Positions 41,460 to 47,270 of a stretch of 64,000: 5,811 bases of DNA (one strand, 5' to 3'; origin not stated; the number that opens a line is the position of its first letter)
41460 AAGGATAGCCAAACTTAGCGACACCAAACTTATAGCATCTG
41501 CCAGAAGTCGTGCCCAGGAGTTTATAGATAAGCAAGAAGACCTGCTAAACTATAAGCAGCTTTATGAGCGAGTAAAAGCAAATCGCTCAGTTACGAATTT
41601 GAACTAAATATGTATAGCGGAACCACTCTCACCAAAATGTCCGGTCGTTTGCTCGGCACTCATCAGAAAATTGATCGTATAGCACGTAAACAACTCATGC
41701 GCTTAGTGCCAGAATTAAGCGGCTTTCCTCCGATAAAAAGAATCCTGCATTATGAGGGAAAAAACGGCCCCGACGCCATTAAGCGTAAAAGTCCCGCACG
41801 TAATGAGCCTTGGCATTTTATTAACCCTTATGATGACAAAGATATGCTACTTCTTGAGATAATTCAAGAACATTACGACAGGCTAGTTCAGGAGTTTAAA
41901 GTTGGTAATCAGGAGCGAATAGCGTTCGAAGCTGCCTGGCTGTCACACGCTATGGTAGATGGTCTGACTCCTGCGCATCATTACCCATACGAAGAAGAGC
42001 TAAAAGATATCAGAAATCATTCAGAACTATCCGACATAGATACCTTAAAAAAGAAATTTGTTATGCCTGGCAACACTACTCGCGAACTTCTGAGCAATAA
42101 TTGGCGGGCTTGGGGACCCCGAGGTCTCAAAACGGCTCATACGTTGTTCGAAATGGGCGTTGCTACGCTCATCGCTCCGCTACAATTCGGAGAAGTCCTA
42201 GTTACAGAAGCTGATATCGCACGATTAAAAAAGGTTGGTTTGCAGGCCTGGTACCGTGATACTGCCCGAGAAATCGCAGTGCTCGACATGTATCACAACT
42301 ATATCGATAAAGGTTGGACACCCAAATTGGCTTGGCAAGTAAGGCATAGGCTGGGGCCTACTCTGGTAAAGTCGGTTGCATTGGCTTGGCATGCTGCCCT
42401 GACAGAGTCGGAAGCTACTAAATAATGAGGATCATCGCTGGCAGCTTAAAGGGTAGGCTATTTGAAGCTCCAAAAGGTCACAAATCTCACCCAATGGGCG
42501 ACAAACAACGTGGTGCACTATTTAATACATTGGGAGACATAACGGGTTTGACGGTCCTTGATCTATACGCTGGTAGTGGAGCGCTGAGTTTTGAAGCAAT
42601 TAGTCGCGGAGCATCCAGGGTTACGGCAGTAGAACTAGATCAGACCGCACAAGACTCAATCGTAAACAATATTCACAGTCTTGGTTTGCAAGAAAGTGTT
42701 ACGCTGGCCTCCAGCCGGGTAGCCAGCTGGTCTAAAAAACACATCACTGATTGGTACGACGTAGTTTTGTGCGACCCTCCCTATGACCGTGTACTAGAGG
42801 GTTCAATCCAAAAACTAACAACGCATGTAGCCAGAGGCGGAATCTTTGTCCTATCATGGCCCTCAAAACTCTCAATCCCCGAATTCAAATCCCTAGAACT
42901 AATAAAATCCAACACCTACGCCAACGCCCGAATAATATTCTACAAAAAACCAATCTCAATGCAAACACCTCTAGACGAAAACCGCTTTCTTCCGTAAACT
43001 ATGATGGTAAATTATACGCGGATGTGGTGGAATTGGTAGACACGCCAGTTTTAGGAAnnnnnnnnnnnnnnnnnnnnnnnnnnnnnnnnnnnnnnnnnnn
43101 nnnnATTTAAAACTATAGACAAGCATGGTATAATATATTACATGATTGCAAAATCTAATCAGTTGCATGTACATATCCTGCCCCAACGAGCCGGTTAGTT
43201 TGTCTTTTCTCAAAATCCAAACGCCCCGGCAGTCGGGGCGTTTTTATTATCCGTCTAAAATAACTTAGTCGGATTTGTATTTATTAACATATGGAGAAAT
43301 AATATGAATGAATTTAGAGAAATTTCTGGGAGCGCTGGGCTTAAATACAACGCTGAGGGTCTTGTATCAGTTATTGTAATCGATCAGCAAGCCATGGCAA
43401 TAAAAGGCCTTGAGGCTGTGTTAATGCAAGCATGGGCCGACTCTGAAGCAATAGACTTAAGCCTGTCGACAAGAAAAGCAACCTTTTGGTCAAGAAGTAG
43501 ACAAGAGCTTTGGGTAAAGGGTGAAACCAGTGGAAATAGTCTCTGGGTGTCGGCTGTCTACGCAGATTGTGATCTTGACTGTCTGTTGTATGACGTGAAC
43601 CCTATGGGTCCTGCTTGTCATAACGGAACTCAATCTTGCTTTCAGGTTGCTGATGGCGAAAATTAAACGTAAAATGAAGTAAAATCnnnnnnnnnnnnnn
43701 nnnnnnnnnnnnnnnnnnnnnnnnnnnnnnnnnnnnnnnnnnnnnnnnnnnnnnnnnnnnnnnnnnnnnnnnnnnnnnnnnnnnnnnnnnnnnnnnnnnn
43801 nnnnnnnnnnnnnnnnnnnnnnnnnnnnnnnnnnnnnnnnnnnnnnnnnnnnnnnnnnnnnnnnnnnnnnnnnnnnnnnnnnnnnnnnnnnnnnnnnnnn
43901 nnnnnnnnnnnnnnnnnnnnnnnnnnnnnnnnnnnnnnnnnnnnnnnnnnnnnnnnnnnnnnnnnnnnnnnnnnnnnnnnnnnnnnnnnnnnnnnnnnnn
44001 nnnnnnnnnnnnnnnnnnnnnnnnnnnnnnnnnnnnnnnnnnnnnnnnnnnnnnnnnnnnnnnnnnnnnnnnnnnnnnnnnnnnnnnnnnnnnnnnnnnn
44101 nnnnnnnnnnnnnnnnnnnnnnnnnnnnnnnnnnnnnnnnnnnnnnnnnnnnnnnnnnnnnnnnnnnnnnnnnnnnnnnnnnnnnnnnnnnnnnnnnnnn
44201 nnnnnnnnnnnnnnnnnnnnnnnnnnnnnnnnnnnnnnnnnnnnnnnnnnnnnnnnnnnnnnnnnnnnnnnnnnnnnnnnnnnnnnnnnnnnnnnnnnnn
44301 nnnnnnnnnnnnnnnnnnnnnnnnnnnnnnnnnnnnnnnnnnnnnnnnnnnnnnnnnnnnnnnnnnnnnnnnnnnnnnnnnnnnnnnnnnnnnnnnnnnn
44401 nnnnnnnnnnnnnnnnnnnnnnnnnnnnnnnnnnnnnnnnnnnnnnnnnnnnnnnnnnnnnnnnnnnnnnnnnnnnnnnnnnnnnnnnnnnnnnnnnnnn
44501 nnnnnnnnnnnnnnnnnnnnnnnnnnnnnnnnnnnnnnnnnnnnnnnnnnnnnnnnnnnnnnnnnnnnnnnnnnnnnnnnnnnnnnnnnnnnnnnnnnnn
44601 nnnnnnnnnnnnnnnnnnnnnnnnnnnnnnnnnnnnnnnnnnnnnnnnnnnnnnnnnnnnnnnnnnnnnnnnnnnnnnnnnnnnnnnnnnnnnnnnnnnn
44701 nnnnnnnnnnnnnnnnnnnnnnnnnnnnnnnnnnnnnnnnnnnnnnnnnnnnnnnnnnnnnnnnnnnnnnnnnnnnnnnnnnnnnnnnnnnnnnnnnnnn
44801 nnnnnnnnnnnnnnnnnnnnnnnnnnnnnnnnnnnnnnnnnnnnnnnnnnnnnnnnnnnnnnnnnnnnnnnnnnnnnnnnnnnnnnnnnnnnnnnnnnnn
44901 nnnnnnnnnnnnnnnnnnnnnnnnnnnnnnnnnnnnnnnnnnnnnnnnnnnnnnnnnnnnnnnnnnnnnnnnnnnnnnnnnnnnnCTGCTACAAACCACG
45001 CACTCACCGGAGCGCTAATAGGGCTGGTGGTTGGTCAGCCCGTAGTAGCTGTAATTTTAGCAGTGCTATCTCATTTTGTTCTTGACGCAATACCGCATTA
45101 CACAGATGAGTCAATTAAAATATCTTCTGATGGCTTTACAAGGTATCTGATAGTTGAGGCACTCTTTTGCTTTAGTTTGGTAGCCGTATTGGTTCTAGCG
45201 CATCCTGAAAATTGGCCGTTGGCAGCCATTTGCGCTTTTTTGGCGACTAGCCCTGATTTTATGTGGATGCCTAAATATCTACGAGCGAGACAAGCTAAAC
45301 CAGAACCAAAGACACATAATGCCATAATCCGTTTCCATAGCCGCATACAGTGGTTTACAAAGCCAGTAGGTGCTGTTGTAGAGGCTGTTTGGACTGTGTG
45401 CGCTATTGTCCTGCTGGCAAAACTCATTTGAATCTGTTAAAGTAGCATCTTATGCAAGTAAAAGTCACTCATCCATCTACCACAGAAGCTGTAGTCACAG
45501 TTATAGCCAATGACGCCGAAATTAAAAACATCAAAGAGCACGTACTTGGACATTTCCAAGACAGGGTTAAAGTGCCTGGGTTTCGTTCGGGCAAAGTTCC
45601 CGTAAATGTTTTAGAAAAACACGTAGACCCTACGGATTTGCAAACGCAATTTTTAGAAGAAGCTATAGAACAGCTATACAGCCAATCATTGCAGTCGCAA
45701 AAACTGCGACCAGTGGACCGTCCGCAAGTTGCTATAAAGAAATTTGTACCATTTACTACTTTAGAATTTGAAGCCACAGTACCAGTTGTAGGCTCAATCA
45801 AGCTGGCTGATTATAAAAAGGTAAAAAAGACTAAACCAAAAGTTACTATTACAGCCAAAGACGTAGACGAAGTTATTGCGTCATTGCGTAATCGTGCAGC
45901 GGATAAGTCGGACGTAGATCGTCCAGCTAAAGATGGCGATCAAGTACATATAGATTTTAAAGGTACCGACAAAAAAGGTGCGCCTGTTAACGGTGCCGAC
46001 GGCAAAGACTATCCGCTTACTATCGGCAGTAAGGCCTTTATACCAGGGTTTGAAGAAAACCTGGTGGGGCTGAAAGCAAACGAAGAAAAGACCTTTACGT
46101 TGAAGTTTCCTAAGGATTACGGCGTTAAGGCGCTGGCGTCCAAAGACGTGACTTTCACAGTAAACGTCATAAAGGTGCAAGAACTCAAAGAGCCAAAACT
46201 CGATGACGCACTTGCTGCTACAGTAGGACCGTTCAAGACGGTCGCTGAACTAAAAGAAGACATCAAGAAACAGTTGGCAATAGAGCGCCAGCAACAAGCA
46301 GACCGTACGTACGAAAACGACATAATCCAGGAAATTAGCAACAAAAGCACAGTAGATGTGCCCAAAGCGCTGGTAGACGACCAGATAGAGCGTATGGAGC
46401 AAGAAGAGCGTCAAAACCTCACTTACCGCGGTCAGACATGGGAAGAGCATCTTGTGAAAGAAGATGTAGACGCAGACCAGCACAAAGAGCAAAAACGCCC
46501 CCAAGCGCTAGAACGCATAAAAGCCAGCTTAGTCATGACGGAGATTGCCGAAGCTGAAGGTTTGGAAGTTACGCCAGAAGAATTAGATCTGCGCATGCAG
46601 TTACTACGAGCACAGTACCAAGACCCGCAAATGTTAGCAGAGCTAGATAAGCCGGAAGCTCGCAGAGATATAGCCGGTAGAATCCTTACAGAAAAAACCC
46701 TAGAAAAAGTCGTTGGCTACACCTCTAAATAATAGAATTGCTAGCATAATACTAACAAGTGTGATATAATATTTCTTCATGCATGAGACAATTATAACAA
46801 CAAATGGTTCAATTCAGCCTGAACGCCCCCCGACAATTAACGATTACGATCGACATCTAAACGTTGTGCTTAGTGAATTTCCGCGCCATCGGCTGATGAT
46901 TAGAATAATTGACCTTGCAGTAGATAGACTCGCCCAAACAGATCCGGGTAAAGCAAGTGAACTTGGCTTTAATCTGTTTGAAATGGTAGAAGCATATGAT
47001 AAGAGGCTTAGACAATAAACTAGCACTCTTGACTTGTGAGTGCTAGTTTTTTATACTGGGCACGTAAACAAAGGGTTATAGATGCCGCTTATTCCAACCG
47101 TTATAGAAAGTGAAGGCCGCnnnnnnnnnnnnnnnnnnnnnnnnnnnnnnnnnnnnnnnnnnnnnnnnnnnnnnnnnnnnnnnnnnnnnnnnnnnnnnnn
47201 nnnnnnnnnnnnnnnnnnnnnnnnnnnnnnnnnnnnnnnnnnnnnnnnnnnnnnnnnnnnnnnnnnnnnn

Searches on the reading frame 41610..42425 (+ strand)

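Call 13: search_protein_families(library=pfam, proteins=[window:41610-42425:+], max_evalue=0.00001)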
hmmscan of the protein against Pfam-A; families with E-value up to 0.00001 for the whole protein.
window:41610-42425:+ (271 aa): 0 families

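Call 20: search_protein_families(library=pfam, proteins=[window:41610-42425:+], max_evalue=0.01)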
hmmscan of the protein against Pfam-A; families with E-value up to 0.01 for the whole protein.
window:41610-42425:+ (271 aa): 1 family
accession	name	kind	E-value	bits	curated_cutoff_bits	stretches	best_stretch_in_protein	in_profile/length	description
PF00882.24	Zn_dep_PLPC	-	0.0089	16.4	26.8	0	82-189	62-125/167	Zinc dependent phospholipase C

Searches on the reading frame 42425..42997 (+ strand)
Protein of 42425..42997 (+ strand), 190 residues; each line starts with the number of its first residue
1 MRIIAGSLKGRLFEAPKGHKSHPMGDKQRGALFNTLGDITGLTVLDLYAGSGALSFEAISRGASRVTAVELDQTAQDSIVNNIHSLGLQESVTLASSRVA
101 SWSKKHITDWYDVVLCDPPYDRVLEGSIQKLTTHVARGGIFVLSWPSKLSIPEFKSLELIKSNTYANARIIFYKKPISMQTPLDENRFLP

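Call 13: search_protein_families(library=pfam, proteins=[window:42425-42997:+], max_evalue=0.00001)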
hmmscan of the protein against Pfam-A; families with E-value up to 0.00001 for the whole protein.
window:42425-42997:+ (190 aa): 3 families
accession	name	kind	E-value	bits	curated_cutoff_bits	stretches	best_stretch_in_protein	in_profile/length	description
PF03602.21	Cons_hypoth95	-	5.1e-38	131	24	1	1-174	1-182/182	Conserved hypothetical protein 95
PF06325.19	PrmA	-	1.2e-06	28.7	22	1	41-144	162-259/296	Ribosomal protein L11 methyltransferase (PrmA)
PF05175.20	MTS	-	4.5e-06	26.8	23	1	26-124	17-112/170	Methyltransferase small domain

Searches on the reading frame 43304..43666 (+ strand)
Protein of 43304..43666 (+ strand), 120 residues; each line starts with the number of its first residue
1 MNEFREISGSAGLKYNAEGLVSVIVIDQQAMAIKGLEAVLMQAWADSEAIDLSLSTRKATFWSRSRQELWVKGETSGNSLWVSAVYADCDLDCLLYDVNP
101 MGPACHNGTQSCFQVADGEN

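Call 13: search_protein_families(library=pfam, proteins=[window:43304-43666:+], max_evalue=0.00001)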
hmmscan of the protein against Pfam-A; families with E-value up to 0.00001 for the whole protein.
window:43304-43666:+ (120 aa): 1 family
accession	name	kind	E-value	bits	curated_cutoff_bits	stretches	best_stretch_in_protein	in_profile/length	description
PF01502.23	PRA-CH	-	2.4e-30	104.6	27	1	41-114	1-74/74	Phosphoribosyl-AMP cyclohydrolase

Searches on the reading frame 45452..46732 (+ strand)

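Call 7: search_protein_families(library=pfam, proteins=[window:45452-46732:+])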
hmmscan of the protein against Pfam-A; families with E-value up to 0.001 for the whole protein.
window:45452-46732:+ (426 aa): 3 families
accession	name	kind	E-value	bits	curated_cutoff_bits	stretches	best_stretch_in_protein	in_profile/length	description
PF05697.18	Trigger_N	-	2.1e-29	103.1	22.2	1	1-144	1-143/144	Bacterial trigger factor protein (TF)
PF05698.19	Trigger_C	-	7.9e-24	85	22.7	1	263-421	1-161/162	Bacterial trigger factor protein (TF) C-terminus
PF00254.34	FKBP_C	-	2.8e-15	56.8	21.1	1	157-239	3-93/94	FKBP-type peptidyl-prolyl cis-trans isomerase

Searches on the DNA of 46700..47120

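Call 67: search_rna_families(source=window, start=46700, end=47120, threshold=evalue, max_evalue=1)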
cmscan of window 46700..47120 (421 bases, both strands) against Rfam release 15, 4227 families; matches with E-value up to 1: 0.
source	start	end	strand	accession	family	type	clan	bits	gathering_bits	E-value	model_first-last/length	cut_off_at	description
